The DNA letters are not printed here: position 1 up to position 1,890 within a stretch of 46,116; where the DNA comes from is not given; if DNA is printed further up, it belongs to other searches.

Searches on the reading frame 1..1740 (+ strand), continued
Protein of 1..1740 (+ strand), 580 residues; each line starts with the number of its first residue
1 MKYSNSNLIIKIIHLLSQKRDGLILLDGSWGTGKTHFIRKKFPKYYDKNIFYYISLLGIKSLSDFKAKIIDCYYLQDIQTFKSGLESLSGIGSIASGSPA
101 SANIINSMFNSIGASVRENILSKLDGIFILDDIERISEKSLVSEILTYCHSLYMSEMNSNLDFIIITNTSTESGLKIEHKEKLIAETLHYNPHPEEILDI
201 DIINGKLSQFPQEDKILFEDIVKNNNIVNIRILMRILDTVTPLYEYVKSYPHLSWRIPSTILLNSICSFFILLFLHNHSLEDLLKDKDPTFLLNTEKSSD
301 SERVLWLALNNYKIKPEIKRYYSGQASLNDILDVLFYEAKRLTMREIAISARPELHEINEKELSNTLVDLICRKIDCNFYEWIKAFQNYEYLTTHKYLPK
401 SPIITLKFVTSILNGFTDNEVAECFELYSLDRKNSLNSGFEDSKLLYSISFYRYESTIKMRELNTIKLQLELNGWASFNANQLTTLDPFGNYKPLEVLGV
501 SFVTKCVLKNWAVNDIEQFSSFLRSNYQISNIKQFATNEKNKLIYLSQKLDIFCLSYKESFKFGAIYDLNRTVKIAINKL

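Call 54: search_protein_families(library=padloc, proteins=[P0027, P0031, P0045, P0052, P0054, P0070, P0073, P0090, P0139, P0143], max_evalue=0.001)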
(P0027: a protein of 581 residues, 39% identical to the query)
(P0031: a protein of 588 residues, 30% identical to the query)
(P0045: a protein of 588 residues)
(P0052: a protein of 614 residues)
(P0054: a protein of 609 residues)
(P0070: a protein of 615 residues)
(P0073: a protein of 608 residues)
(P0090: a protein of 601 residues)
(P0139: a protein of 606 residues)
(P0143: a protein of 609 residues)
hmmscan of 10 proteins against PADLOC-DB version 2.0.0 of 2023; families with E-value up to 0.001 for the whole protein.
P0027 (581 aa): 2 families
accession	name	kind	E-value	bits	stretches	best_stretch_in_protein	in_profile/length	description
PDLC05031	PDC-S49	-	2.1e-17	61.2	1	25-314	28-325/624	-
PDLC05029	PDC-S49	-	2.7e-12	44.2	1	24-314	26-326/619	-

P0031 (588 aa): 3 families
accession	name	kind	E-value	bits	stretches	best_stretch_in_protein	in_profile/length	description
PDLC05031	PDC-S49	-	2.4e-15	54.4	1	26-290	27-301/624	-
PDLC05029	PDC-S49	-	1.6e-10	38.4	1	26-283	26-296/619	-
PDLC04956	PDC-S20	-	0.00012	19.6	0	13-40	23-50/450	-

P0045 (588 aa): 3 families
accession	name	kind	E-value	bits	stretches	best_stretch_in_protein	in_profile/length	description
PDLC05031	PDC-S49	-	1.5e-14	51.8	1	22-274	27-292/624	-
PDLC05029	PDC-S49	-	4.8e-06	23.6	1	22-66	26-71/619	-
PDLC05030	PDC-S49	-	7.6e-05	19.6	1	22-48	23-49/629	-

P0052 (614 aa): 2 families
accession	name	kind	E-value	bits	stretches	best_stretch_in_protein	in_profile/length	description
PDLC05031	PDC-S49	-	9.1e-32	108.7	1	22-609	27-617/624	-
PDLC05029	PDC-S49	-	3.7e-21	73.5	2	14-331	16-325/619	-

P0054 (609 aa): 4 families
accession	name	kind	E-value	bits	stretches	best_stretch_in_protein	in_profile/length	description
PDLC05031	PDC-S49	-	3.4e-25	86.9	1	22-587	27-602/624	-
PDLC05029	PDC-S49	-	1.9e-13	48.1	1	21-344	25-333/619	-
PDLC05030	PDC-S49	-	1.3e-06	25.4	1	22-502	23-511/629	-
PDLC04957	PDC-S20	-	0.00038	18.1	0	8-60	19-72/446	-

P0070 (615 aa): 2 families
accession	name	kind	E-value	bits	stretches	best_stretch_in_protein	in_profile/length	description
PDLC05031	PDC-S49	-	2.7e-28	97.2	1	23-606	27-618/624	-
PDLC05029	PDC-S49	-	1e-17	62.2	1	23-604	26-615/619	-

P0073 (608 aa): 5 families
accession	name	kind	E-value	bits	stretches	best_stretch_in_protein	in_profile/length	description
PDLC05031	PDC-S49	-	8.3e-30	102.2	2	23-321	27-332/624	-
PDLC05029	PDC-S49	-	3.2e-18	63.8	2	23-321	26-333/619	-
PDLC05030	PDC-S49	-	3.5e-08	30.6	1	23-201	23-221/629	-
PDLC04140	mad8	-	0.0002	19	0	20-62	27-67/314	mads_8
PDLC03920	MkoA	-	0.00068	16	0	18-46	629-657/1112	-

P0090 (601 aa): 5 families
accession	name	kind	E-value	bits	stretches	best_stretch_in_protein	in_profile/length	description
PDLC05031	PDC-S49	-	3.2e-30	103.5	1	24-591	27-618/624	-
PDLC05029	PDC-S49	-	1.2e-19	68.6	1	24-589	26-615/619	-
PDLC05030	PDC-S49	-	1.8e-07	28.2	1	23-581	22-619/629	-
PDLC02361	PifA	-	3.2e-05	20.7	0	23-54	42-72/720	PifA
PDLC04140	mad8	-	3.7e-05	21.4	0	21-49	27-55/314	mads_8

P0139 (606 aa): 3 families
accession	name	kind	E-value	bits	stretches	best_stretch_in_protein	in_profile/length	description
PDLC05031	PDC-S49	-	9.3e-24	82.2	1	25-287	27-291/624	-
PDLC05029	PDC-S49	-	1.3e-15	55.2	1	25-328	26-334/619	-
PDLC05030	PDC-S49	-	1.2e-11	42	1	25-75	23-76/629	-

P0143 (609 aa): 3 families
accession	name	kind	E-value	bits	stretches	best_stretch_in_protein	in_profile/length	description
PDLC05031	PDC-S49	-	3.1e-16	57.3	1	12-455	15-445/624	-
PDLC05029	PDC-S49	-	3.8e-11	40.5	1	6-604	8-605/619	-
PDLC05030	PDC-S49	-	3.4e-09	33.9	1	10-79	10-79/629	-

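Call 61: search_dna_similar(query=L007:7302-7916:+, collection=phages, mode=protein, max_rows=25)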
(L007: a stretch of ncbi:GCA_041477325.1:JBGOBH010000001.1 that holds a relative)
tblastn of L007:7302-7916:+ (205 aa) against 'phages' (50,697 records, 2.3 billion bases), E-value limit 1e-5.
Records with a match: 44; places in all: 44; records where one place covers at least 80% of the query: 38.
Best place of each record, by identity: 80-90% 3; 60-80% 4; <60% 37.
By first word of the organism name: Bacillus 17; Pseudomonas 10; Erwinia 4; Stenotrophomonas 4; Bacteriophage 3; Listeria 2; Escherichia 1; Klebsiella 1; Phage 1; Achromobacter 1.
By host as written in the record: Bacillus subtilis BEST7003 9; - 8; Erwinia horticola 4; Stenotrophomonas maltophilia 3; Bacillus subtilis Delta6 3; Bacillus subtilis 3; Listeria monocytogenes 2; Escherichia coli 1; and 11 more.
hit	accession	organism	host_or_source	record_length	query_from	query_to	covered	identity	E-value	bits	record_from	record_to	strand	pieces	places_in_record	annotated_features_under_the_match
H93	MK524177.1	Escherichia phage PHB10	Escherichia coli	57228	1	205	100%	87.8%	2e-119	377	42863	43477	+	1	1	SOS response-associated peptidase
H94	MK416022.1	Klebsiella phage ST846-OXA48phi9.2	Klebsiella pneumoniae ST846-OXA48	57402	21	194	85%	82.8%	5e-90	293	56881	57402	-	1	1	putative SOS response-associated peptidase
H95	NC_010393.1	Phage Gifsy-2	Salmonella typhimurium LT2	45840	1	161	79%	87.0%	1e-90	295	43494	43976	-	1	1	none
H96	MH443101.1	Erwinia phage vB_EhrS_59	Erwinia horticola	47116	1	205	100%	64.4%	2e-89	291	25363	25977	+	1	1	SOS response associated peptidase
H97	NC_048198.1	Erwinia phage vB_EhrS_59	Erwinia horticola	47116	1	205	100%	64.4%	2e-89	291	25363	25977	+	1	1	SOS response-associated peptidase family protein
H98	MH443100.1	Erwinia phage vB_EhrS_49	Erwinia horticola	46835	1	205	100%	63.9%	7e-88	287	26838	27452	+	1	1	SOS response associated peptidase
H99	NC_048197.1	Erwinia phage vB_EhrS_49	Erwinia horticola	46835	1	205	100%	63.9%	7e-88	287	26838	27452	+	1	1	SOS response-associated peptidase family protein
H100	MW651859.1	Pseudomonas phage vB_PstS-pAN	Pseudomonas stutzeri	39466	12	205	95%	52.9%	2e-58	202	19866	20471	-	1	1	SOS response-associated peptidase family protein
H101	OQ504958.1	Pseudomonas phage PG1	Stutzerimonas stutzeri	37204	12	205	95%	52.5%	5e-54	190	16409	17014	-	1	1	SOS response-associated peptidase family protein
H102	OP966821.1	Pseudomonas phage Fyn8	Pseudomonas aeruginosa PAO1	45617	18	202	90%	48.4%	2e-44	163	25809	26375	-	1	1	hypothetical protein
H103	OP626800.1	Pseudomonas phage PseuP_222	Pseudomonas protegens CEMTC 4060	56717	14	202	92%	47.1%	1e-44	163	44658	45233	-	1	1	SOS response associated peptidase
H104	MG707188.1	Pseudomonas phage TC7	Pseudomonas aeruginosa PA1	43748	18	202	90%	48.1%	2e-43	160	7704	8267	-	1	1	hypothetical protein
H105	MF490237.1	Pseudomonas phage vB_PaeP_E220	-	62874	18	202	90%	46.6%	1e-41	154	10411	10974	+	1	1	hypothetical protein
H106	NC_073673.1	Pseudomonas phage vB_PaeP_E220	-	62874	18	202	90%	46.6%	1e-41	154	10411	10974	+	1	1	hypothetical protein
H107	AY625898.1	Pseudomonas phage F116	-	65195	18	202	90%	46.6%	1e-41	154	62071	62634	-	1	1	unknown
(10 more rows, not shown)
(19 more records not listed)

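Call 63: get_annotated_region(hit=H93, flank=6000)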
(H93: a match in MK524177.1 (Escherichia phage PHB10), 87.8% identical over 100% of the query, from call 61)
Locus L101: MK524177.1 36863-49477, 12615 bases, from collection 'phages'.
description: Escherichia phage PHB10, complete genome.
organism: Escherichia phage PHB10 (NCBI taxid 2530035)
taxonomy: Viruses; Duplodnaviria; Heunggongvirae; Uroviricota; Caudoviricetes
host: Escherichia coli; source: -; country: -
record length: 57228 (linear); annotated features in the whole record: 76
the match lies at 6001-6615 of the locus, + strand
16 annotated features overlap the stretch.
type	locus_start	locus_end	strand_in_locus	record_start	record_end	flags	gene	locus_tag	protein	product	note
CDS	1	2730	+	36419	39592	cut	-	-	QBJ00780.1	exodeoxyribonuclease VIII-like protein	-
CDS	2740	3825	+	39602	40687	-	-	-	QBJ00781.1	RecT protein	-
CDS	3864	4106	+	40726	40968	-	-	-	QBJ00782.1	hypothetical protein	-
CDS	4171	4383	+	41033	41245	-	-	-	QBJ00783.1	hypothetical protein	-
CDS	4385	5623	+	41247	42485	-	-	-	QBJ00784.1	integrase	-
CDS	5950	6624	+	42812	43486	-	-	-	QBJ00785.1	SOS response-associated peptidase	-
CDS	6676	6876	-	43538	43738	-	-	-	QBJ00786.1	cold shock-like protein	cold shock-like protein CspF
CDS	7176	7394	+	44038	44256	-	-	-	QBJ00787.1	cold-shock protein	-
CDS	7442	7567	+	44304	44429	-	-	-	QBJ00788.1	hypothetical protein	-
CDS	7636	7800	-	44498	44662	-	-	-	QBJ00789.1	hypothetical protein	-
CDS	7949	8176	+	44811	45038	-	-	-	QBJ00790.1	hypothetical protein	-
CDS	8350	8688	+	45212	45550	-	-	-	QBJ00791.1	hypothetical protein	-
CDS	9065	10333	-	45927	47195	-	-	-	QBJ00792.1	translesion error-prone DNA polymerase V subunit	translesion error-prone DNA polymerase V subunit UmuC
CDS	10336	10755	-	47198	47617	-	-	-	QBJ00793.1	translesion error-prone DNA polymerase V autoproteolytic subunit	-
CDS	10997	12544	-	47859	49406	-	-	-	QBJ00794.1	putative tail fiber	-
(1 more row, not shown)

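Call 64: get_annotated_region(hit=H95, flank=6000)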
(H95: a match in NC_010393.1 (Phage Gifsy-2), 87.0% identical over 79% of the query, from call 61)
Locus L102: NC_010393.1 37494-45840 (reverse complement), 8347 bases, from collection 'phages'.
description: Phage Gifsy-2, complete genome.
organism: Phage Gifsy-2 (NCBI taxid 129862)
taxonomy: Viruses
host: Salmonella typhimurium LT2; source: -; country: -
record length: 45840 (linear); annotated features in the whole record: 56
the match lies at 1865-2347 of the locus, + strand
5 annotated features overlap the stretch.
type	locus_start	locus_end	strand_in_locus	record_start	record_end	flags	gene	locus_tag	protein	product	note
CDS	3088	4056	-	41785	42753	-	sseI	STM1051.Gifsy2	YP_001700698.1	prophage virulence determinant; secreted effector protein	secreted effector I (gi|8927434); secreted by SPI-2; colocalizes with host polymerizing actin cytoskeleton; sequence ...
CDS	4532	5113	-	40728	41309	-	-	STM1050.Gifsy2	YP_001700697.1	bacteriophage side tail fiber assembly protein; Lambda gpTfa analog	sequence similarity to: NP_040605.1| Putative fiber assembly protein [Enterobacteria phage lambda] & NP_037719.1| Gp29 ...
CDS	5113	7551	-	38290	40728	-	-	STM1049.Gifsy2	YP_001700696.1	bacteriophage side tail fiber protein; Lambda gpStf (gpN) homolog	sequence similarity to: NP_040602.1| Tail fiber protein [Enterobacteria phage lambda]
CDS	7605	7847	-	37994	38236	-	-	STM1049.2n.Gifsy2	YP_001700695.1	hypothetical protein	sequence similarity to: YP_215988.1| hypothetical protein SC1001 [Salmonella enterica subsp. enterica serovar ...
CDS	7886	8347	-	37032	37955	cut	-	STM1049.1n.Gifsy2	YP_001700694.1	pseudogene; bacteriophage tail fiber C-terminus (Host specificity); Lambda gpJ homolog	sequence similarity to: NP_040600.1| tail:host specificity protein [Enterobacteria phage lambda]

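Call 76: search_protein_families(library=padloc, proteins=[L099:10021-12678:-, L099:12768-13283:-, L099:13699-14658:+, L099:14681-15274:+, L103:7720-8127:-, L010:10323-10550:+, L010:10700-11059:+, L097:9588-10403:-], max_evalue=0.001)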
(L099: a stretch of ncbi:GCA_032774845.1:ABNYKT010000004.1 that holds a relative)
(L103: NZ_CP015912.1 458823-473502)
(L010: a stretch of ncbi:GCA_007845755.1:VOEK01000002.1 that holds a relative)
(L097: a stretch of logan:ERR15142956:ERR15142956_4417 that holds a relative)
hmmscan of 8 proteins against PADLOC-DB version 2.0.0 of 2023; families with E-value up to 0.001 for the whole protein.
L099:10021-12678:- (885 aa): 0 families

L099:12768-13283:- (171 aa): 0 families

L099:13699-14658:+ (319 aa): 0 families

L099:14681-15274:+ (197 aa): 0 families

L103:7720-8127:- (135 aa): 0 families

L010:10323-10550:+ (75 aa): 0 families

L010:10700-11059:+ (119 aa): 0 families

L097:9588-10403:- (271 aa): 1 family
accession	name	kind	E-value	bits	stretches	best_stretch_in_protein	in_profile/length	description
PDLC04587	PDC-M33C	-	7.2e-05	20.2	1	15-91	199-275/312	-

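Call 88: search_protein_families(library=padloc, alignment_id=A4, max_evalue=0.00001)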
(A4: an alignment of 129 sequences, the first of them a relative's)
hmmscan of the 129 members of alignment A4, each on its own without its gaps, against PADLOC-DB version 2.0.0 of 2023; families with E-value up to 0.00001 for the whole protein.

A. member 1, L016:2346-3926:+ (527 aa): 0 families

B. families by the number of members that match (of 129 scanned): 101 families (the first 25 are shown)
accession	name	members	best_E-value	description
PDLC03951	RmrA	3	2.4e-07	-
PDLC02926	HTH_VI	2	4.8e-13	-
PDLC03949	RmrA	2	1.5e-10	-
PDLC03944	RmrA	2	2.5e-10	-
PDLC03945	RmrA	2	5.5e-10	-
PDLC03954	RmrA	2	8.2e-10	-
PDLC03947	RmrA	2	1.3e-09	-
PDLC03952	RmrA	2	4.4e-09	-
PDLC04890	PDC-S06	1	2.5e-280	-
PDLC03926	OloB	1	5.4e-199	-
PDLC04886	PDC-S06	1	1.9e-156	-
PDLC03925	OloA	1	2.9e-95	-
PDLC03272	MTase_II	1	9.1e-81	Type II methyltransferase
PDLC04111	JukA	1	1.5e-62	-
PDLC04897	PDC-S06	1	2.1e-60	-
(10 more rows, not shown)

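Call 90: fold_search(model_id=the predicted structure, library=pdb)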
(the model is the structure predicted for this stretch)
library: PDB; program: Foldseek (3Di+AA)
matches with E <= 10: 1194; with E <= 0.001: 14
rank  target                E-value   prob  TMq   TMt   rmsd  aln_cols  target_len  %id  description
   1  7tji_I                4.9e-05  1.00  0.25  0.36  14.6       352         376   15  S. cerevisiae ORC bound to 84 bp ARS1 DNA and Cdc6 (state 2) with flexible Orc6 N-terminal domain (released 2022-10-05)
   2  9jap_A                9.8e-05  1.00  0.22  0.17  24.7       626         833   10  Helical structure of EfAvs5(SIR2-STAND) (released 2025-03-19)
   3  8s0e_E                2.3e-04  1.00  0.20  0.29  18.0       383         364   14  H. sapiens OCCM bound to double stranded DNA (released 2024-10-02)
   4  8s0e_G                3.4e-04  1.00  0.25  0.40  11.4       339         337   16  H. sapiens OCCM bound to double stranded DNA (released 2024-10-02)
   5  9eq2_D                4.5e-04  1.00  0.25  0.47   9.1       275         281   14  Arabidopsis thaliana R2T complex (released 2025-01-29)
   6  9gjp_E                4.5e-04  1.00  0.22  0.28  22.2       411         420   13  OCCM maturation intermediate stalled with an Arginine Finger mutation in Mcm5: Conformer 2 (released 2025-03-05)
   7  2qby_A                4.7e-04  1.00  0.29  0.43  12.4       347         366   15  Crystal structure of a heterodimer of Cdc6/Orc1 initiators bound to origin DNA (from S. solfataricus) (released 2007-09-11)
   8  2hcb_D                4.7e-04  1.00  0.22  0.35  12.9       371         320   16  Structure of AMPPCP-bound DnaA from Aquifex aeolicus (released 2006-07-25)
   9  9gjw_E                5.8e-04  1.00  0.21  0.28  22.7       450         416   14  OCCM maturation intermediate stalled with an Arginine Finger mutation in Mcm2 (released 2025-03-05)
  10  9ema_D                6.9e-04  1.00  0.25  0.41   9.6       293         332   13  RUVBL1/2 in complex with ATP and CB-6644 inhibitor (released 2024-05-15)
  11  2qen                  7.8e-04  1.00  0.28  0.43  12.7       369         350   14  The walker-type atpase paby2304 of pyrococcus abyssi (released 2008-07-01)
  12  8s0e_D                8.2e-04  1.00  0.23  0.31  22.2       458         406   12  H. sapiens OCCM bound to double stranded DNA (released 2024-10-02)
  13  4xgc_E                9.7e-04  1.00  0.23  0.32  17.1       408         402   15  Crystal structure of the eukaryotic origin recognition complex (released 2015-04-01)
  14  7t0v_A                9.7e-04  0.94  0.19  0.19  31.6       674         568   10  CryoEM structure of the crosslinked Rix7 AAA-ATPase (released 2022-03-02)
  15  9emc_D                1.0e-03  1.00  0.25  0.40   9.8       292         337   14  RUVBL1/2 in complex with ATP (released 2024-05-15)
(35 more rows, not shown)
